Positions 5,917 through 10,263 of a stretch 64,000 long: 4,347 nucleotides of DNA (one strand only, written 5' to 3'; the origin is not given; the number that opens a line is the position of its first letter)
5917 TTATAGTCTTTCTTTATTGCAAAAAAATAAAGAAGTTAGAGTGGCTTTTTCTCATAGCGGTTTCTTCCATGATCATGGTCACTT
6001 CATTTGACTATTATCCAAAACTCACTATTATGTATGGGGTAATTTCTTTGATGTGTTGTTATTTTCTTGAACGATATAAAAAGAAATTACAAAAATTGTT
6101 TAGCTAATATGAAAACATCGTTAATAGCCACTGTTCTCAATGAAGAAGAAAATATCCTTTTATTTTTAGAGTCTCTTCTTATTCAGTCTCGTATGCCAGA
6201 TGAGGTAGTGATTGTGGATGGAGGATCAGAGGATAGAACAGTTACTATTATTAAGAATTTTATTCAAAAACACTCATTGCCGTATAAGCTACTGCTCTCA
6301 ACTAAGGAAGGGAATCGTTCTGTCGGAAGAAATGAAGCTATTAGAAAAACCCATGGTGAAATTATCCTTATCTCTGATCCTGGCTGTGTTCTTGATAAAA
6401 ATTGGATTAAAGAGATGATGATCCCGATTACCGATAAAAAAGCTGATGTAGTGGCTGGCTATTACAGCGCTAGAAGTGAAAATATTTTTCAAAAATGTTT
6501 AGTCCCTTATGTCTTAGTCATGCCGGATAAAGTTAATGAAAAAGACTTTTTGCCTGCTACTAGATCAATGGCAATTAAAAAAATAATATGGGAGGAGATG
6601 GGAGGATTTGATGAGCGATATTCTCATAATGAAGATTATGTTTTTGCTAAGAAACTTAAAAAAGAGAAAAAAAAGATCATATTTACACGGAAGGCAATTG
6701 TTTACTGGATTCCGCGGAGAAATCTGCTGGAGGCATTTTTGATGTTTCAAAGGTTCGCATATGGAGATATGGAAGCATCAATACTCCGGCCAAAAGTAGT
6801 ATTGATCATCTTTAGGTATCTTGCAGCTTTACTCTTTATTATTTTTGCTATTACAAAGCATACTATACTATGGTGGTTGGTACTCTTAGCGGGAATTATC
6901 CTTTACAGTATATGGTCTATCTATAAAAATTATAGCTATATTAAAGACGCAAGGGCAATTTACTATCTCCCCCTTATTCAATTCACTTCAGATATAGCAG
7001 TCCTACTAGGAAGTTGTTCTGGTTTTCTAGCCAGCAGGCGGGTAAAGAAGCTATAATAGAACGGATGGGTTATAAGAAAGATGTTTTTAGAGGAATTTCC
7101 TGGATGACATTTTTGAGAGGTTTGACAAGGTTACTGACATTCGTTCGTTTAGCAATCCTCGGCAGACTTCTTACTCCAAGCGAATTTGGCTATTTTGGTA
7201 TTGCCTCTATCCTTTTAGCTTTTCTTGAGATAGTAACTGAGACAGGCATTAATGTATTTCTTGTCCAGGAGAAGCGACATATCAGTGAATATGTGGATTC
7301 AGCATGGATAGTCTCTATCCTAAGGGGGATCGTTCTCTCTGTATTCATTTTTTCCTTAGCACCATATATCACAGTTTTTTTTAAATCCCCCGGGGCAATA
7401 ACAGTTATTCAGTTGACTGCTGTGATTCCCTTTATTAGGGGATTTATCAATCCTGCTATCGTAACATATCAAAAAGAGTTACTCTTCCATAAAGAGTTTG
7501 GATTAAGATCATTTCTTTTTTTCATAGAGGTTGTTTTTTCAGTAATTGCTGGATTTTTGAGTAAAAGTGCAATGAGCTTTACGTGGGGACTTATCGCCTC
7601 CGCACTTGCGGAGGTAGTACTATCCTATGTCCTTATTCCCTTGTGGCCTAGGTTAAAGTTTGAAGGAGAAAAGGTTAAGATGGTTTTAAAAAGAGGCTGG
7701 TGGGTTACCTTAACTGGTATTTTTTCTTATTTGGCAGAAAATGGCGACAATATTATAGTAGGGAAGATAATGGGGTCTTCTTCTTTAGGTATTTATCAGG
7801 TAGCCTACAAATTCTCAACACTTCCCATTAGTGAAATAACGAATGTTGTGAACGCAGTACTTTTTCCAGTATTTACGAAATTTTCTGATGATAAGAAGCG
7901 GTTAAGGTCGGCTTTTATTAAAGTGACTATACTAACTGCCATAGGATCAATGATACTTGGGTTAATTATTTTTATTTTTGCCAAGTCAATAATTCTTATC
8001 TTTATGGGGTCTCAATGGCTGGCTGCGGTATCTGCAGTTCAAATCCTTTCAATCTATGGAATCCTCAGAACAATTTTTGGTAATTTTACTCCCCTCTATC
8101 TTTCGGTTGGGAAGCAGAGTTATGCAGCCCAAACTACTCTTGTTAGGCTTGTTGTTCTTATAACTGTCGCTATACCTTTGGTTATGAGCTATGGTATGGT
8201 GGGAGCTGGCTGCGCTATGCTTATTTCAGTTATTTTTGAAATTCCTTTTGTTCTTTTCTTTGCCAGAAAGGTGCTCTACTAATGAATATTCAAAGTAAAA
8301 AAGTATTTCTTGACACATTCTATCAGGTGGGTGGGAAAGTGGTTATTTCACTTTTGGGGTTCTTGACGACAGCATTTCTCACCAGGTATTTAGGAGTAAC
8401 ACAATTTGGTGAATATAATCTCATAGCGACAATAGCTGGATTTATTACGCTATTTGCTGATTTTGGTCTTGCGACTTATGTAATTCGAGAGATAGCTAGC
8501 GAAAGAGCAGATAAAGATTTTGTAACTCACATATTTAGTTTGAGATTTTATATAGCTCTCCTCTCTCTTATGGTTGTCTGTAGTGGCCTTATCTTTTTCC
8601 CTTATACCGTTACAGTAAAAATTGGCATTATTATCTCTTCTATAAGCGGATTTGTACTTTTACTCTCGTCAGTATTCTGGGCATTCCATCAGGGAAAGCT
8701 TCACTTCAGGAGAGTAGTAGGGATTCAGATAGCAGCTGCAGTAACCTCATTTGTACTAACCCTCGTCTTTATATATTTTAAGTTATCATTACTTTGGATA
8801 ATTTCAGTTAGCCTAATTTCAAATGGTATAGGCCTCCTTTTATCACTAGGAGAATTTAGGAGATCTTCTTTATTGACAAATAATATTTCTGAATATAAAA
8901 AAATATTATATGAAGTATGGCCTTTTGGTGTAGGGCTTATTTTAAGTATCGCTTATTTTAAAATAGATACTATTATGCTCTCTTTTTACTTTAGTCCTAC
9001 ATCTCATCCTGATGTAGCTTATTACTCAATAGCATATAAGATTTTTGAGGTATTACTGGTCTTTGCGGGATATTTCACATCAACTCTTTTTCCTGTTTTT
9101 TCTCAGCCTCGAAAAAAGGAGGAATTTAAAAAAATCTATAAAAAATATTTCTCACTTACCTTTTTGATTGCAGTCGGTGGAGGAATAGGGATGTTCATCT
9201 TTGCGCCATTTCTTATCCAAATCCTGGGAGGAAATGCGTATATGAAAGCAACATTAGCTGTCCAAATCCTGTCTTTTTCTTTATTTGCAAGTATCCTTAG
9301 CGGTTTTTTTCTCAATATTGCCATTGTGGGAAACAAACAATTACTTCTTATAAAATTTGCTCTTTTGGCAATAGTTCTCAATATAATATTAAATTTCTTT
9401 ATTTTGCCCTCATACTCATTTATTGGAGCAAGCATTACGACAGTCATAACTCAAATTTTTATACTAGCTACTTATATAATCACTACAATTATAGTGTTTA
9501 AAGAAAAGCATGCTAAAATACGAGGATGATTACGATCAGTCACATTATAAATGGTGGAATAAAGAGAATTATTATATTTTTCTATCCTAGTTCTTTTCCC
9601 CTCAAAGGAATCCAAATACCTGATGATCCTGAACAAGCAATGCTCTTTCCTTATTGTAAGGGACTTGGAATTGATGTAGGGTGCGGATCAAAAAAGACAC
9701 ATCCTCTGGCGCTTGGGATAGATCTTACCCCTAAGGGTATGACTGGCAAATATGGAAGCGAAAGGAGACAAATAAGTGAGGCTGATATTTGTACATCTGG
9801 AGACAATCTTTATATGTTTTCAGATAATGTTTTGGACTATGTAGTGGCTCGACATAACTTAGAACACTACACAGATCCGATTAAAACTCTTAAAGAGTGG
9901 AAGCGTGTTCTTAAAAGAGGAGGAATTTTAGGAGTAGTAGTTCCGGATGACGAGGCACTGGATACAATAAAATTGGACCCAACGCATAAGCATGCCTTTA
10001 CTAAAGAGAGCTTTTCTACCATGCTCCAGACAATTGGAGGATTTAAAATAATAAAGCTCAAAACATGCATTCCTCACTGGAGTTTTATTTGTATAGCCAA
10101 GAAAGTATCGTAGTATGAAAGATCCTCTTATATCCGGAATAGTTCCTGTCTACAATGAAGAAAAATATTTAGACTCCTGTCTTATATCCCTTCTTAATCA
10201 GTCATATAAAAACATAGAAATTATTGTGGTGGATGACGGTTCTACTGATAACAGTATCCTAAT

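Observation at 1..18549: Arn-like lipid-linked sugar modification locus with three to four GT-C paralogs and a 12-gene co-directional operon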

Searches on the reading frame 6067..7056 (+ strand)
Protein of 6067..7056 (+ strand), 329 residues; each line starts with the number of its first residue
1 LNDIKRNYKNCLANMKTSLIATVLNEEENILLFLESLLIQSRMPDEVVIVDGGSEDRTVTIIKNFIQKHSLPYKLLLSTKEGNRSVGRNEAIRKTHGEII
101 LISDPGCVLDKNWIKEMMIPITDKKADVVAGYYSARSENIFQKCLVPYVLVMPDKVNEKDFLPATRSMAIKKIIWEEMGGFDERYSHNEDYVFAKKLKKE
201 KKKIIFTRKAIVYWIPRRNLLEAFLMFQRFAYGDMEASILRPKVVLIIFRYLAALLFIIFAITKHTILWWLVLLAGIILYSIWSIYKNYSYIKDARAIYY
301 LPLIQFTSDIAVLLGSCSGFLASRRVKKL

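Call 3: search_protein_families(library=pfam, proteins=[window:6067-7056:+], max_evalue=0.01)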
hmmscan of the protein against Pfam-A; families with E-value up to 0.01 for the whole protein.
window:6067-7056:+ (329 aa): 5 families
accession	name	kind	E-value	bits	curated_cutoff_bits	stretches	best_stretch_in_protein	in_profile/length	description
PF00535.33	Glycos_transf_2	-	4.1e-20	72.8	23.3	1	18-139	1-121/168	Glycosyl transferase family 2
PF10111.15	Glyco_tranf_2_2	-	1.8e-10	41.2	27.3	1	35-230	17-231/276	Glycosyltransferase like family 2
PF13641.12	Glyco_tranf_2_3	-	1.7e-07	31.9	27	1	18-223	4-220/230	Glycosyltransferase like family 2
PF13506.12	Glyco_transf_21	-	3.7e-05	23.7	21.7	1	91-213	25-153/174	Glycosyl transferase family 21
PF13632.12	Glyco_trans_2_3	-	0.001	19.4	27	1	165-278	74-193/198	Glycosyl transferase family group 2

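Call 7: search_protein_families(library=ncbifam, proteins=[window:6067-7056:+], max_evalue=0.001)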
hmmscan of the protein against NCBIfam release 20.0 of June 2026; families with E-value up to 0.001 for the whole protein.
window:6067-7056:+ (329 aa): 16 families
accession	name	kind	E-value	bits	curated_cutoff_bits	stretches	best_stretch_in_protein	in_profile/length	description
NF041875.1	EPS_EpsD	equivalog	1.9e-16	60.4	370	1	25-238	9-229/325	exopolysaccharide biosynthesis glycosyltransferase EpsD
TIGR04283.1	glyco_like_mftF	equivalog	3.2e-15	56.3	182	1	18-211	2-182/221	TIGR04283 family arsenosugar biosynthesis glycosyltransferase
TIGR03965.1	mycofact_glyco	equivalog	2.8e-13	49.6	280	2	18-131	77-189/467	mycofactocin biosynthesis glycosyltransferase MftF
NF007482.0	PRK10073.1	equivalog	3.2e-10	39.5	423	1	15-129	6-118/334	glycosyltransferase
NF038302.1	EPS_HpsE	equivalog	6.9e-09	35.1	300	1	24-119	10-109/307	hormogonium polysaccharide biosynthesis glycosyltransferase HpsE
TIGR03937.1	PgaC_IcaA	equivalog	1.9e-08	33.7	422.3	1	14-124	44-153/407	poly-beta-1,6-N-acetyl-D-glucosamine synthase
NF050819.1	PolSacchBiosHfsG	equivalog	1e-06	28.1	500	1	34-134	29-130/302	polysaccharide biosynthesis protein HfsG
NF047683.1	TeichurnBiosyTuaG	equivalog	4.4e-05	23.2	400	1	17-105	8-95/252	teichuronic acid biosynthesis protein TuaG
NF041394.1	GtaseAglG_Halo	equivalog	6.9e-05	22.3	440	1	33-133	21-119/304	glucosyl-dolichyl phosphate glucuronosyltransferase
NF050050.1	ProtGlycPglI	equivalog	8.1e-05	22.1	500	1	17-202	4-190/306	GalNAc(5)-diNAcBac-PP-undecaprenol beta-1,3-glucosyltransferase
NF053739.1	GlytfEpsEBac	equivalog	8.6e-05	21.6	450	1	16-104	2-90/265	glycosyltransferase EpsE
TIGR03111.1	glyc2_xrt_Gpos1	hypoth_equivalog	0.00011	21.1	363.95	0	17-129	51-165/439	TIGR03111 family XrtG-associated glycosyltransferase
TIGR04242.1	nodulat_NodC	equivalog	0.00012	21.2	550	1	19-137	52-172/395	chitooligosaccharide synthase NodC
NF047588.1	GlcsyltransPgfSStrep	equivalog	0.00017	20.9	500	1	15-143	1-131/308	glycosyltransferase PgfS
TIGR03472.1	HpnI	equivalog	0.00019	20.4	310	1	93-274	123-309/373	bacteriohopanetetrol glucosamine biosynthesis glycosyltransferase HpnI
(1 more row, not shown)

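Call 67: search_solved_structures(query=window:6109-7056:+, max_evalue=0.1)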
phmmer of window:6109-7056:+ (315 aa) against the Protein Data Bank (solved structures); distinct sequences matched with E-value up to 0.1: 14.
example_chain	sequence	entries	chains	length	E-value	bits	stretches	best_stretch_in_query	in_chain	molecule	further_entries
5tze_C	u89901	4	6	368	6.3e-07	32.1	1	1-115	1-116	Glycosyl transferase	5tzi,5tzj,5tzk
5tz8_A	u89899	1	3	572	1.2e-06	31.2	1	1-115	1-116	Glycosyl transferase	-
9omj_A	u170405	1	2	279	0.0017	20.8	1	9-54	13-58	Glycosyltransferase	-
9omh_A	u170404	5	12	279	0.0017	20.8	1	9-54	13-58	Glycosyltransferase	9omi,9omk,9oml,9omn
9omm_A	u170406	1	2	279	0.0017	20.8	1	9-54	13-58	Glycosyltransferase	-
6h1j_A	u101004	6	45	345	0.0023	20.4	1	2-123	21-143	Probable ss-1,3-N-acetylglucosaminyltransferase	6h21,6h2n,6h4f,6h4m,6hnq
8vh7_A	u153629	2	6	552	0.0029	20.1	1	4-184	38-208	Heparosan synthase B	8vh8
8viw_A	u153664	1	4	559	0.003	20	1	4-184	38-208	Heparosan synthase B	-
5hea_A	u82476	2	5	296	0.0034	19.8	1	4-121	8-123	Putative glycosyltransferase (GalT1)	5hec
6yv7_B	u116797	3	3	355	0.0096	18.4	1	19-93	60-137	Glycosyl transferase, family 2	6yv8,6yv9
6yv7_A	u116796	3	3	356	0.0096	18.4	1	19-93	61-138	Glycosyl transferase, family 2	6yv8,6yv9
22ao_A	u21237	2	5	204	0.023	17.1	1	8-107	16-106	GmaR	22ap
1xhb_A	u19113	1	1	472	0.073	15.5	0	4-128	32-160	Polypeptide N-acetylgalactosaminyltransferase 1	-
8v9q_A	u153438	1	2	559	0.095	15.1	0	4-128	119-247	Polypeptide N-acetylgalactosaminyltransferase 1 soluble form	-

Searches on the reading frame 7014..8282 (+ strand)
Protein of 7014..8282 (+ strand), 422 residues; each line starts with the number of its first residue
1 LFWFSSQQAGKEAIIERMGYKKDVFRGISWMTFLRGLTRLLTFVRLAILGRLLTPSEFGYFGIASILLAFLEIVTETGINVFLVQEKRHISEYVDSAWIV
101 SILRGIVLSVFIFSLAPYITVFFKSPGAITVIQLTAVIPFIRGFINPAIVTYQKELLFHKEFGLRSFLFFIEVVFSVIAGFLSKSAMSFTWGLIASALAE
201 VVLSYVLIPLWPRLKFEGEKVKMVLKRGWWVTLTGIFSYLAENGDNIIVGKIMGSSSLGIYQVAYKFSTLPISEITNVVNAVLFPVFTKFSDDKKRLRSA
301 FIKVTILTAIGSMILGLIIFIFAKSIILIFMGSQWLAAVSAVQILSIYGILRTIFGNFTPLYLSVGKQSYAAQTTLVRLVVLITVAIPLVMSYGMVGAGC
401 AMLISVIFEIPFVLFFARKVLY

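Call 3: search_protein_families(library=pfam, proteins=[window:7014-8282:+], max_evalue=0.01)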
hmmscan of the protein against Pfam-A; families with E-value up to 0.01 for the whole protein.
window:7014-8282:+ (422 aa): 2 families
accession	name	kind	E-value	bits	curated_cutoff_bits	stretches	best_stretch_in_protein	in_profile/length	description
PF13440.11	Polysacc_synt_3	-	1.1e-65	222.3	23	1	48-339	1-292/293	Polysaccharide biosynthesis protein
PF01943.22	Polysacc_synt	-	2.9e-30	106.1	28.2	1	25-290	2-273/274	Polysaccharide biosynthesis protein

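Call 7: search_protein_families(library=ncbifam, proteins=[window:7014-8282:+], max_evalue=0.001)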
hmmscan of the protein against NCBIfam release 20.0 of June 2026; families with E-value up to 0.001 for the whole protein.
window:7014-8282:+ (422 aa): 3 families
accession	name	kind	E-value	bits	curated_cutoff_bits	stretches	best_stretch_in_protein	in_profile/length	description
NF007773.0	PRK10459.1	equivalog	4.8e-51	174.3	273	1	20-421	3-407/492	MOP flippase family protein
NF047674.1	TeichurnBiosyTuaB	equivalog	5.2e-43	147.8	580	1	21-394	5-379/469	teichuronic acid biosynthesis protein TuaB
NF058658.1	Oglyco_Wzx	exception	1.3e-31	110.2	720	1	21-411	7-393/478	O-glycosylation flippase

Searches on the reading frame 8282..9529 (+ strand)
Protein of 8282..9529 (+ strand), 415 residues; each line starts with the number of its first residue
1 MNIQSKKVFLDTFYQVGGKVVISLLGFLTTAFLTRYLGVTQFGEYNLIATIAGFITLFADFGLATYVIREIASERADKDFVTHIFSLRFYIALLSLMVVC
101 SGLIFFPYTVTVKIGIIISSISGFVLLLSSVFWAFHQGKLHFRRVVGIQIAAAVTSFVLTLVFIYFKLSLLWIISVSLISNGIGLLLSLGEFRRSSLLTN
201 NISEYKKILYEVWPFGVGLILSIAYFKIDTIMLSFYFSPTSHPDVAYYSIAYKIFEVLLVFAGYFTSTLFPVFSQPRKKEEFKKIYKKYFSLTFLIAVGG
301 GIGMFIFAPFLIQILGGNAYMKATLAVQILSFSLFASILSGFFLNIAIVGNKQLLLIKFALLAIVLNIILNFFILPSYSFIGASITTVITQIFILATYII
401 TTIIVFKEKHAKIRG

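Call 3: search_protein_families(library=pfam, proteins=[window:8282-9529:+], max_evalue=0.01)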
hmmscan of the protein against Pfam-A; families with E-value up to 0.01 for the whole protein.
window:8282-9529:+ (415 aa): 2 families
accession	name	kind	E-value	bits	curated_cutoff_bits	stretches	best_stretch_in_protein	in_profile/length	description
PF01943.22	Polysacc_synt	-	6.7e-29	101.6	28.2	1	11-275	4-272/274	Polysaccharide biosynthesis protein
PF13440.11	Polysacc_synt_3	-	1.6e-17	64.1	23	1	33-322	2-290/293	Polysaccharide biosynthesis protein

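Call 7: search_protein_families(library=ncbifam, proteins=[window:8282-9529:+], max_evalue=0.001)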
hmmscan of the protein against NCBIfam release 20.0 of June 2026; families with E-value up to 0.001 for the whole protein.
window:8282-9529:+ (415 aa): 4 families
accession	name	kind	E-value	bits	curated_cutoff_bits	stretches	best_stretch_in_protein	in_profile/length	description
NF041871.1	Wzx_EPS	equivalog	3.8e-14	52.3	800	1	15-406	8-403/492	exopolysaccharide biosynthesis flippase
NF007773.0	PRK10459.1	equivalog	1.4e-10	40.8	273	1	20-396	19-397/492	MOP flippase family protein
NF050818.1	PolSacchBiosHfsF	equivalog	1.2e-08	34.5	700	1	20-390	14-391/468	polysaccharide biosynthesis protein HfsF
NF047674.1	TeichurnBiosyTuaB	equivalog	4e-05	22.9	580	1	20-332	20-333/469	teichuronic acid biosynthesis protein TuaB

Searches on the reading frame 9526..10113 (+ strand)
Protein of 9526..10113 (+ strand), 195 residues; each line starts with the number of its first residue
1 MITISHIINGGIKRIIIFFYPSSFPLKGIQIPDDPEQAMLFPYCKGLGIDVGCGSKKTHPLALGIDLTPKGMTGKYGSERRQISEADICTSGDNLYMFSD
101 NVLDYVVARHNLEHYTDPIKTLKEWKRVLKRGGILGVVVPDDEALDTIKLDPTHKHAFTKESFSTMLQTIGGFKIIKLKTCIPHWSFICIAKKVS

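Call 3: search_protein_families(library=pfam, proteins=[window:9526-10113:+], max_evalue=0.01)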
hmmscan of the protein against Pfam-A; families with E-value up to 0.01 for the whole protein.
window:9526-10113:+ (195 aa): 6 families
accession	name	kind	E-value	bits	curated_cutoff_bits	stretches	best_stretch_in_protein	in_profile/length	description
PF08241.18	Methyltransf_11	-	6.1e-11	43.3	21.2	1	50-135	2-93/95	Methyltransferase domain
PF13847.12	Methyltransf_31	-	1.4e-05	25.2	27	1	49-166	8-140/145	Methyltransferase domain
PF13489.12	Methyltransf_23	-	2.1e-05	24.7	27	1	99-171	78-158/164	Methyltransferase domain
PF13649.12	Methyltransf_25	-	0.00027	22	27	1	93-133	56-97/97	Methyltransferase domain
PF08242.18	Methyltransf_12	-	0.00044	21.4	30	1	97-135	64-98/98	Methyltransferase domain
PF01209.24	Ubie_methyltran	-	0.0005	19.9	20.1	1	89-138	104-152/233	ubiE/COQ5 methyltransferase family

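Call 7: search_protein_families(library=ncbifam, proteins=[window:9526-10113:+], max_evalue=0.001)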
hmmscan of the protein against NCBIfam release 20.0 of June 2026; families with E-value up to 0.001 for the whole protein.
window:9526-10113:+ (195 aa): 3 families
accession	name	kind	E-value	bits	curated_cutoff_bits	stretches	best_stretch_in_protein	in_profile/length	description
NF045667.1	MTase_DVU1556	equivalog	1.1e-06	28.2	155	1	49-137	27-119/213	DVU_1556 family methyltransferase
NF001243.0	PRK00216.1-4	equivalog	0.00037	19.9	235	1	79-135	93-149/237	demethylmenaquinone methyltransferase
TIGR01934.1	MenG_MenH_UbiE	subfamily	0.00061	19.2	158.35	1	92-138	97-142/223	ubiquinone/menaquinone biosynthesis methyltransferase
